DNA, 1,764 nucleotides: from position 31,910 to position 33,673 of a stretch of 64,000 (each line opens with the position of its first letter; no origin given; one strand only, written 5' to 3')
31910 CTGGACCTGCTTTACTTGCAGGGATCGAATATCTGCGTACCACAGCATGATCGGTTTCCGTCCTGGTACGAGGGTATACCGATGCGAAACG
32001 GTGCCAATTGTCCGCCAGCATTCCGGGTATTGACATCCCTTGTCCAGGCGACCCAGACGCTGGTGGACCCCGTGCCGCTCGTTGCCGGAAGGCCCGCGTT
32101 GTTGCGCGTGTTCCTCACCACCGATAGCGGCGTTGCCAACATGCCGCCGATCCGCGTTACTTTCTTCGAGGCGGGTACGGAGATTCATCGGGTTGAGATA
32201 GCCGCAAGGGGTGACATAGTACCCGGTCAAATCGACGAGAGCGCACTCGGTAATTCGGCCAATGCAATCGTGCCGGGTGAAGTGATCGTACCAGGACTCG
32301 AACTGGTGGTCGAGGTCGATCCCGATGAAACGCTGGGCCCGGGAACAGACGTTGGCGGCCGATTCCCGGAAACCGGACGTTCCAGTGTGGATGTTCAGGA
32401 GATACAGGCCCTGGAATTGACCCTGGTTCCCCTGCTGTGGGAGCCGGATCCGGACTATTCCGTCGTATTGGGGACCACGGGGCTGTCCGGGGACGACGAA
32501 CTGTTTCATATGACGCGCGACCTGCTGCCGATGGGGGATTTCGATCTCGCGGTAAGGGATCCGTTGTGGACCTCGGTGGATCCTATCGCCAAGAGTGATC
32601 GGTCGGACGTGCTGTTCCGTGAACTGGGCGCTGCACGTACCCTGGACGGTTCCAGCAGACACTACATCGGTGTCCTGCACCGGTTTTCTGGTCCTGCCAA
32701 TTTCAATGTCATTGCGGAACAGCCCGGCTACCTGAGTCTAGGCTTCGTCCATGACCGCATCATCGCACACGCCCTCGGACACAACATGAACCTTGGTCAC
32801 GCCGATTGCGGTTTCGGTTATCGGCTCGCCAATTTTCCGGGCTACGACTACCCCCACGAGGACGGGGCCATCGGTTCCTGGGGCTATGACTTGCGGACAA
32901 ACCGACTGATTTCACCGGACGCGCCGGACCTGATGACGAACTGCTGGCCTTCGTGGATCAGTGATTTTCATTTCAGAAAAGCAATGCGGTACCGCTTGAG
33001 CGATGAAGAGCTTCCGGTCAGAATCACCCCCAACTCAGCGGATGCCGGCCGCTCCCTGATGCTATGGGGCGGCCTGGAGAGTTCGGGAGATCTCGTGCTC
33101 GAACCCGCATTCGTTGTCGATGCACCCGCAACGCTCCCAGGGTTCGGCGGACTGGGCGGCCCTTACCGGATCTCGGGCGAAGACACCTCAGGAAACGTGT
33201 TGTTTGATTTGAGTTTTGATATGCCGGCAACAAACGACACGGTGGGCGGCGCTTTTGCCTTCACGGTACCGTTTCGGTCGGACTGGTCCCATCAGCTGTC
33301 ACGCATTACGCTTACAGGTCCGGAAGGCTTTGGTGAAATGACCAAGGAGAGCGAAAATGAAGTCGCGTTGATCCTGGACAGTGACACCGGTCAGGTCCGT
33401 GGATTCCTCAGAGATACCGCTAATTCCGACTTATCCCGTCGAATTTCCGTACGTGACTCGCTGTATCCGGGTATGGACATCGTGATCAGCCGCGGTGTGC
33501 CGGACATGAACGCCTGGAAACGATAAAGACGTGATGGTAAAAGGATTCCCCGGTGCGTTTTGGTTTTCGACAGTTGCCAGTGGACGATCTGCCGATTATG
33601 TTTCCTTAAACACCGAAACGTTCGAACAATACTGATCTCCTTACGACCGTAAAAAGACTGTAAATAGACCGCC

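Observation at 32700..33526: C-terminal reprolysin-like metzincin domain with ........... (catalytic Glu to Ala): a probable pseudo-protease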

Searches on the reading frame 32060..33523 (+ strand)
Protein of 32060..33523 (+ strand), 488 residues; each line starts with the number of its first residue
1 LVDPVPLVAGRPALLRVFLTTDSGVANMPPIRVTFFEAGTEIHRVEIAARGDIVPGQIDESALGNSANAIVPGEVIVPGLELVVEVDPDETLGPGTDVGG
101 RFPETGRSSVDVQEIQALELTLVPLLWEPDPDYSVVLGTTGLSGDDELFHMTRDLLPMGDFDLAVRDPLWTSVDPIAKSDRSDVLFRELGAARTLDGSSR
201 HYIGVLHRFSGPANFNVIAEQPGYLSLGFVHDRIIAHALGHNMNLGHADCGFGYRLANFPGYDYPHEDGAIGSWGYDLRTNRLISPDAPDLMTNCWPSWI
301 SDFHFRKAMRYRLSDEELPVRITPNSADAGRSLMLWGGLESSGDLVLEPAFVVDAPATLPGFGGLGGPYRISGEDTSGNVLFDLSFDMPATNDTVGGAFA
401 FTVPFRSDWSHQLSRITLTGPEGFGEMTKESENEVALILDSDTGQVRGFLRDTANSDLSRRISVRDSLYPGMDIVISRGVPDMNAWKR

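Call 3: search_protein_families(library=pfam, proteins=[window:32060-33523:+], max_evalue=1)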
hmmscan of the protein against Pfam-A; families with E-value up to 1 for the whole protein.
window:32060-33523:+ (488 aa): 1 family
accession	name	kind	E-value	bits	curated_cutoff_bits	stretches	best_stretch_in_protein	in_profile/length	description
PF10462.15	Peptidase_M66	-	0.00014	21.4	20.6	1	233-287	194-245/306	Peptidase M66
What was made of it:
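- On Peptidase M66 (Pfam PF10462, StcE-like): Only profile positions 194-245 of 306 are matched (call 3).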

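Call 4: search_protein_families(library=ncbifam, proteins=[window:32060-33523:+], max_evalue=1)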
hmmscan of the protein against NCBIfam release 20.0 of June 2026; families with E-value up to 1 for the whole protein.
window:32060-33523:+ (488 aa): 0 families

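Call 5: find_homologous_proteins(query=window:32060-33523:+, max_evalue=0.001)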
Query window:32060-33523:+ (488 aa): 131 proteins with E <= 0.001 among 8000 candidates; the best 120 are listed.
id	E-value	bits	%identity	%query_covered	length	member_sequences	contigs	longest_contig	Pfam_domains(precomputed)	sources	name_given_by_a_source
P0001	9.0e-218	742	69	100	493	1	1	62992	-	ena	-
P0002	1.1e-137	478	50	99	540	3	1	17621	PF10462.16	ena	-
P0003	2.6e-126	440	46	99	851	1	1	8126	PF23598.2,PF10462.16,PF24141.2,PF00560.40,PF12799.14,PF13855.13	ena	-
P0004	8.1e-126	439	47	99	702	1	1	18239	PF23598.2,PF10462.16,PF00560.40,PF12799.14,PF13855.13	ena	-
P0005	5.9e-122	426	43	99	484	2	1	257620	PF10462.16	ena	-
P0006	5.5e-121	423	44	99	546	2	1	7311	PF10462.16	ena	-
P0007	2.2e-118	414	46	100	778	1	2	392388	PF23598.2,PF10462.16,PF25019.1,PF00560.40,PF12799.14,PF13855.13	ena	-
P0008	6.9e-118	413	46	100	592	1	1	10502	PF10462.16,PF13855.13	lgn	-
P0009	1.1e-117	412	46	99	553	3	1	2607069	-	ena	-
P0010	2.2e-117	411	50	87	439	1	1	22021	PF10462.16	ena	-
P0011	1.5e-110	388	44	99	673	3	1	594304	PF23598.2,PF10462.16,PF00560.40,PF12799.14,PF13855.13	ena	-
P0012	5.0e-109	383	42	99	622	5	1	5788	PF10462.16,PF00560.40,PF12799.14,PF13855.13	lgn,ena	-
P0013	1.5e-107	378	40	99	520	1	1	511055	-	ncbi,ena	-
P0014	2.9e-105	371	42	99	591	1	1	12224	PF10462.16,PF00560.40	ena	-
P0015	4.4e-105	370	43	99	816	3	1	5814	PF23598.2,PF10462.16,PF00560.40,PF12799.14,PF13855.13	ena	-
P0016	1.1e-104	369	43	99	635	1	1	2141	PF23598.2,PF10462.16,PF00560.40,PF12799.14,PF13855.13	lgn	-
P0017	1.2e-104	369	41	99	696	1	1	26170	PF23598.2,PF10462.16,PF00560.40,PF12799.14,PF13855.13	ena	-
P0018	2.3e-104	368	42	99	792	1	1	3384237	PF23598.2,PF10462.16,PF00560.40,PF12799.14,PF13855.13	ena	-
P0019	5.4e-104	367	41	99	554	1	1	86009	PF10462.16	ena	-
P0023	3.5e-102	361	43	99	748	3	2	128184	PF10462.16,PF00560.40,PF02368.25,PF13855.13,PF26918.1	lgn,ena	-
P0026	2.5e-100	355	41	99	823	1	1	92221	PF23598.2,PF10462.16,PF00560.40,PF12799.14,PF13855.13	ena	-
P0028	4.4e-100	354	42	99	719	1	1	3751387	PF23598.2,PF10462.16,PF00560.40,PF12799.14,PF13855.13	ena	-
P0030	1.7e-99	352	41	100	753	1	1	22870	PF23598.2,PF10462.16,PF00560.40,PF12799.14,PF13855.13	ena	-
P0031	1.8e-99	352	41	99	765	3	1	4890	PF23598.2,PF13516.13,PF10462.16,PF00560.40,PF12799.14,PF13855.13,PF23211.1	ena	-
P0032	1.4e-98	349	41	99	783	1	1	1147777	PF23598.2,PF10462.16,PF00560.40,PF12799.14,PF02368.25,PF13855.13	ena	-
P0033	1.6e-98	349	40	99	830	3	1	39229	PF23598.2,PF10462.16,PF00560.40,PF12799.14,PF13855.13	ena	-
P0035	3.8e-98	348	41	99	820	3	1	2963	PF23598.2,PF10462.16,PF00560.40,PF12799.14,PF13855.13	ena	-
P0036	6.1e-98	347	41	99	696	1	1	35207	PF23598.2,PF10462.16,PF00560.40,PF12799.14,PF13855.13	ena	-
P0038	1.2e-96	343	42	99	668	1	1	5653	PF23598.2,PF10462.16,PF00560.40,PF12799.14,PF13855.13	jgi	jgi:hypothetical protein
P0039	1.7e-96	342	40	99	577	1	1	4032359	PF10462.16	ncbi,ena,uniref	ncbi:M66 family metalloprotease [Candidatus Palauibacter sp.]|uniref:M66 family metalloprotease n=1 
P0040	2.9e-96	341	41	99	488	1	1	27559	PF10462.16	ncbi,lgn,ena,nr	ncbi:MAG: M66 family metalloprotease [Gemmatimonadota bacterium]|nr:M66 family metalloprotease [Gemm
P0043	2.1e-95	338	40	99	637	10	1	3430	PF23598.2,PF10462.16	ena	-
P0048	1.7e-94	335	40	99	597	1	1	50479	PF23598.2,PF10462.16,PF00560.40,PF13855.13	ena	-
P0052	8.3e-94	333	40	99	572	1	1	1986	PF10462.16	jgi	-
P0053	3.7e-93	331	41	99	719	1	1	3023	PF23598.2,PF10462.16,PF00560.40,PF12799.14,PF13855.13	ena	-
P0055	1.2e-92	329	40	99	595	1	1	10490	PF10462.16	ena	-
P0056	1.4e-92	329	40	98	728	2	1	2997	PF23598.2,PF10462.16,PF00560.40,PF12799.14,PF13855.13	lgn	-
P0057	6.3e-92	327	40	99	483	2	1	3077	PF10462.16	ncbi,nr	ncbi:MAG: hypothetical protein F4059_03765, partial [Gemmatimonadetes bacterium]|nr:hypothetical pro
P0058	1.1e-91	326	39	99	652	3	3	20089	PF23598.2,PF10462.16,PF00560.40,PF12799.14,PF13855.13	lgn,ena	-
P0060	3.3e-91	325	39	99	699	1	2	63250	PF10462.16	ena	-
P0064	7.6e-90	320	39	98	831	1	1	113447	PF23598.2,PF10462.16,PF00560.40,PF12799.14,PF13855.13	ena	-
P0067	2.5e-89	318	40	100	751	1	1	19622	PF23598.2,PF13516.13,PF10462.16,PF00560.40,PF12799.14,PF13855.13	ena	-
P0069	5.0e-89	317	40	98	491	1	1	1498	PF10462.16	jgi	jgi:hypothetical protein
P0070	1.5e-88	316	39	99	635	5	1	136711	PF23598.2,PF10462.16,PF00560.40,PF12799.14,PF13855.13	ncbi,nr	ncbi:MAG: M66 family metalloprotease [Gemmatimonadetes bacterium]|nr:M66 family metalloprotease [Gem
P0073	7.3e-86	307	38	98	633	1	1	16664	PF23598.2,PF10462.16,PF00560.40,PF12799.14,PF13855.13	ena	-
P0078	2.7e-81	292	38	92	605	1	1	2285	PF10462.16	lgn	-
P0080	8.3e-81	290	38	98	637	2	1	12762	PF10462.16,PF00560.40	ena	-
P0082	1.4e-79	286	38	98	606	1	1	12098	PF10462.16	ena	-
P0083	3.3e-79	285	38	98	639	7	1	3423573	PF10462.16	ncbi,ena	-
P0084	7.7e-77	277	37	92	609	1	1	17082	PF10462.16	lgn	-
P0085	1.1e-76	277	35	98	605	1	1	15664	PF10462.16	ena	-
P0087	7.2e-76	274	38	92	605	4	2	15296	PF10462.16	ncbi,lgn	-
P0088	5.2e-74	268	38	97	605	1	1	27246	PF10462.16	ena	-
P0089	4.0e-73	265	38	98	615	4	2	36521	PF10462.16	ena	-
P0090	1.3e-70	257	35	98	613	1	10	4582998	PF10462.16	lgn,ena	-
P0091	2.1e-67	246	42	73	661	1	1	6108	PF10462.16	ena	-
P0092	1.9e-62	230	40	76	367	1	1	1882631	PF10462.16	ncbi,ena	-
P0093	9.6e-59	218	40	66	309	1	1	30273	PF10462.16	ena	-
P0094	2.9e-58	216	40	62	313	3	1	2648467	PF10462.16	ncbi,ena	-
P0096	5.9e-52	195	36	99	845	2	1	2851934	PF23598.2,PF10462.16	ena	-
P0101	3.2e-49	186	32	98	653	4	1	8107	PF10462.16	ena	-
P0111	1.3e-42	164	32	86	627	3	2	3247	PF10462.16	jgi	jgi:hypothetical protein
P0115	1.8e-41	161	30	91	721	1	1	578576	PF10462.16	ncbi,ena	-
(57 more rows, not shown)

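Call 8: find_encoding_contigs(protein=P0001, flank=10000, max_places=4)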
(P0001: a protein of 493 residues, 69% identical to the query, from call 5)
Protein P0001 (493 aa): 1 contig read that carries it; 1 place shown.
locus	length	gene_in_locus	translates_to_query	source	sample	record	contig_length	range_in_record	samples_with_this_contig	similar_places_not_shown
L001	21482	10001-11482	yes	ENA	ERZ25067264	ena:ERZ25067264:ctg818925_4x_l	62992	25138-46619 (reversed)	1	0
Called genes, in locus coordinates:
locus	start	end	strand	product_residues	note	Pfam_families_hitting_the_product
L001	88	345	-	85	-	-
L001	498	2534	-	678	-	PF10101:DUF2339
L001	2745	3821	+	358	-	PF01408:GFO_IDH_MocA, PF22725:GFO_IDH_MocA_C3 (weak), PF02894:GFO_IDH_MocA_C (weak)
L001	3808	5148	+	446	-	PF00248:Aldo_ket_red, PF05336:rhaM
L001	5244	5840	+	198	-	PF02368:Big_2 (faint), PF26918:Ig_Eae (faint)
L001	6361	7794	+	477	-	PF02369:Big_1 (faint), PF22359:Big-like (faint), PF26182:Ig_NUP210_5th (faint), PF26918:Ig_Eae (faint), PF02368:Big_2, PF00560:LRR_1 (faint), PF23598:LRR_14 (weak), PF12799:LRR_4 (weak), +1 more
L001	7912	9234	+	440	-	PF23211:LRR_LRWD1 (faint), PF00560:LRR_1 (faint), PF12799:LRR_4 (faint), PF23598:LRR_14 (weak), PF13855:LRR_8 (weak)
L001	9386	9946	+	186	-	-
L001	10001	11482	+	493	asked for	-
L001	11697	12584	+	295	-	PF05721:PhyH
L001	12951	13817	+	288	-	PF08450:SGL (faint), PF01436:NHL (weak), PF17170:DUF5128 (weak)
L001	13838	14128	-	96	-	-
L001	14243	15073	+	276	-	PF04909:Amidohydro_2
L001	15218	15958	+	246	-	PF01073:3Beta_HSD (weak), PF01370:Epimerase, PF13460:NAD_binding_10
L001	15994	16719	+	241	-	PF01073:3Beta_HSD (weak), PF01370:Epimerase, PF13460:NAD_binding_10 (weak)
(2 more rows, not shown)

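Call 22: predict_structure(alignment_id=A1)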
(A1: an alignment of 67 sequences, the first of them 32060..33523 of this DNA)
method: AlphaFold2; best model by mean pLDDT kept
length: 488 residues; sequences in the alignment: 67
mean_pLDDT: 89.7   pTM: 0.91
mean pLDDT of the five models: 89.7, 88.7, 88.0, 87.7, 87.5
residues with pLDDT >= 90: 357; 70-90: 79; 50-70: 47; < 50: 5
segments of 3 or more residues with pLDDT < 50: 362-364
pLDDT, mean of each block of 10 residues (from residue 1): 85 96 90 98 98 94 96 98 97 82 96 97 92 94 97 96 97 86 94 94 87 75 94 96 92 60 84 94 96 91 96 73 60 96 96 90 70 97 93 89 91 97 96 93 92 65 70 93 88
secondary structure, 60 per line:
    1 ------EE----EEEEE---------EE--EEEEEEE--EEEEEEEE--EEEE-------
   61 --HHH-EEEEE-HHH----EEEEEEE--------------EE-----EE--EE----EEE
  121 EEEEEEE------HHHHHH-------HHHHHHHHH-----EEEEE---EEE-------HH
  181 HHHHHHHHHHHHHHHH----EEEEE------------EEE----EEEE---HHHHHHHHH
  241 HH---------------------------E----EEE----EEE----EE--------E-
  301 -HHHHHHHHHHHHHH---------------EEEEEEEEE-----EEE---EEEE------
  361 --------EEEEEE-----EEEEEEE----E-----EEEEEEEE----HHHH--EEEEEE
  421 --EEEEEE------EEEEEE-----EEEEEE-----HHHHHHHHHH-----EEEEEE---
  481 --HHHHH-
elements in order: E13-17 E31-37 E40-47 E50-53 E67-71 E80-86 E118-127 H134-139 H147-155 E161-165 E169-171 H179-196 E201-205 E218-220 E225-228 H232-242 E275-277 E282-284 H302-315 E331-339 E345-347 E351-354 E369-374 E380-386 E397-404 H409-412 E415-420 E423-428 E435-440 E446-451 H457-466 E472-477 H483-487
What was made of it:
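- On Metzincin clan: The helix at model residues 232-242 carries the first two His (call 22). The model has pLDDT 89.7 and pTM 0.91 (call 22).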

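Call 36: search_protein_representatives(protein=window:32060-33523:+)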
Query: 488 residues. Proteins with E-value up to 0.001 (for the whole library): 3565; up to 1e-10: 2137; up to 1e-30: 941. The best 150 are listed.
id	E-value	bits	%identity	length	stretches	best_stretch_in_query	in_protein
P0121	5.1e-206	701.7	43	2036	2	4-487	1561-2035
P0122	5.8e-179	612.4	58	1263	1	1-488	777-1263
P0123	1.2e-160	552.1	39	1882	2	4-483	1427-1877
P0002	3.5e-138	477.9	52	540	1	4-486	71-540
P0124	2.2e-137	475.2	49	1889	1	1-488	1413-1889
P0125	1.7e-135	469.0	50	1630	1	3-488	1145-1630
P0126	7.3e-133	460.3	50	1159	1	3-487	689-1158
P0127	9.5e-133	460.0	50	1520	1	2-486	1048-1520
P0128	4.6e-130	451.1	48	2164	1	1-486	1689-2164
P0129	1.5e-127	442.8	50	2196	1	5-486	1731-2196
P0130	8.2e-126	437.1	48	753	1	4-488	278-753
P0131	2.3e-125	435.6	47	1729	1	3-486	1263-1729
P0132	5.4e-125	434.4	47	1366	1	3-486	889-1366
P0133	4.0e-123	428.2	46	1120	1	3-486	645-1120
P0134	7.2e-123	427.4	47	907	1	2-487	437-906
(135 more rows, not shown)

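Call 41: find_related_loci(query=window:32060-33523:+, collection=genome_contigs, flank=8000)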
Query window:32060-33523:+ (488 aa) in genome_contigs; peptide patterns used: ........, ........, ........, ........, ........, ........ (x = any residue, [..] = any of these).
92 stretches matched a pattern; 1 encode a relative of the query (tblastn E <= 1e-3); 1 distinct loci.
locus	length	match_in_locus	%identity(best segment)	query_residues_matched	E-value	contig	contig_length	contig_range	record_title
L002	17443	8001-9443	73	1-488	0e+0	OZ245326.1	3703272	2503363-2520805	MAG: bacterium isolate 5c86cc85-80a8-49d9-b8ce-0f4659ada66a genome assembly, chromosome: 1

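Call 42: find_encoding_contigs(protein=P0122, flank=8000, max_places=3)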
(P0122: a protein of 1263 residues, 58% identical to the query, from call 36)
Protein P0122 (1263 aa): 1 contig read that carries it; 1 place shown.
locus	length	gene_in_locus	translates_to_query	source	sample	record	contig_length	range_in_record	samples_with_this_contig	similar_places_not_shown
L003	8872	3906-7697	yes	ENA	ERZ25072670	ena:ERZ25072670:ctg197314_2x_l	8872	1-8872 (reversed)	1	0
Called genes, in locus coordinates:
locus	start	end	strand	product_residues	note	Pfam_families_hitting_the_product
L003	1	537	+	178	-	?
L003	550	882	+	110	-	PF05336:rhaM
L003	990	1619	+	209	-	PF02368:Big_2 (weak)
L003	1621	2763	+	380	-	PF02368:Big_2, PF02369:Big_1 (weak), PF26182:Ig_NUP210_5th (faint), PF21764:Invasin_D4 (faint), PF22359:Big-like (faint), PF02368:Big_2, PF26918:Ig_Eae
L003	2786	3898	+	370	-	PF02368:Big_2 (weak), PF22359:Big-like (faint), PF26918:Ig_Eae (faint), PF26182:Ig_NUP210_5th (faint), PF02368:Big_2 (weak), PF13855:LRR_8 (weak), PF23598:LRR_14, PF12799:LRR_4 (weak), +1 more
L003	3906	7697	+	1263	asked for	PF23598:LRR_14, PF13855:LRR_8 (weak), PF23598:LRR_14, PF13855:LRR_8, PF23598:LRR_14 (weak), PF13855:LRR_8, PF23598:LRR_14, PF10462:Peptidase_M66 (weak), +5 more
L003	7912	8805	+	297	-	PF05721:PhyH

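Call 62: find_encoding_contigs(protein=P0009, flank=6000, max_places=2)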
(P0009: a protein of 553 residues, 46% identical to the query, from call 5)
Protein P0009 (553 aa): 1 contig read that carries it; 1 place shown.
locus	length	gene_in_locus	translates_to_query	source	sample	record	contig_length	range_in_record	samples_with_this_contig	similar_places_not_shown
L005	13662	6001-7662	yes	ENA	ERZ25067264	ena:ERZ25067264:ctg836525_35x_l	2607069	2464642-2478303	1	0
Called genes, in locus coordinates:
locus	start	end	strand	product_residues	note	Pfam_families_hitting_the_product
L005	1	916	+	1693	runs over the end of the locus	PF02368:Big_2, PF22359:Big-like, PF26918:Ig_Eae (weak), PF02368:Big_2, PF02369:Big_1 (weak), PF26918:Ig_Eae (weak), PF13855:LRR_8 (weak), PF23598:LRR_14, +11 more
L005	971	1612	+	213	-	PF02368:Big_2, PF02369:Big_1 (faint), PF26182:Ig_NUP210_5th (faint), PF26918:Ig_Eae (faint), PF02368:Big_2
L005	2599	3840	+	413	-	PF00560:LRR_1 (faint), PF23598:LRR_14 (faint), PF12799:LRR_4 (faint), PF13855:LRR_8 (faint)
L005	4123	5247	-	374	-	PF01548:DEDD_Tnp_IS110, PF02371:Transposase_20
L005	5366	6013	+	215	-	-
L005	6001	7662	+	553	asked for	-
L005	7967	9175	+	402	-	PF01436:NHL (faint)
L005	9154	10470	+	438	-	PF13795:HupE_UreJ_2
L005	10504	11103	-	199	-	-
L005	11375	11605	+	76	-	PF02416:TatA_B_E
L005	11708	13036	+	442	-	PF13660:DUF4147, PF05161:MOFRL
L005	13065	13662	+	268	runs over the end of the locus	PF05721:PhyH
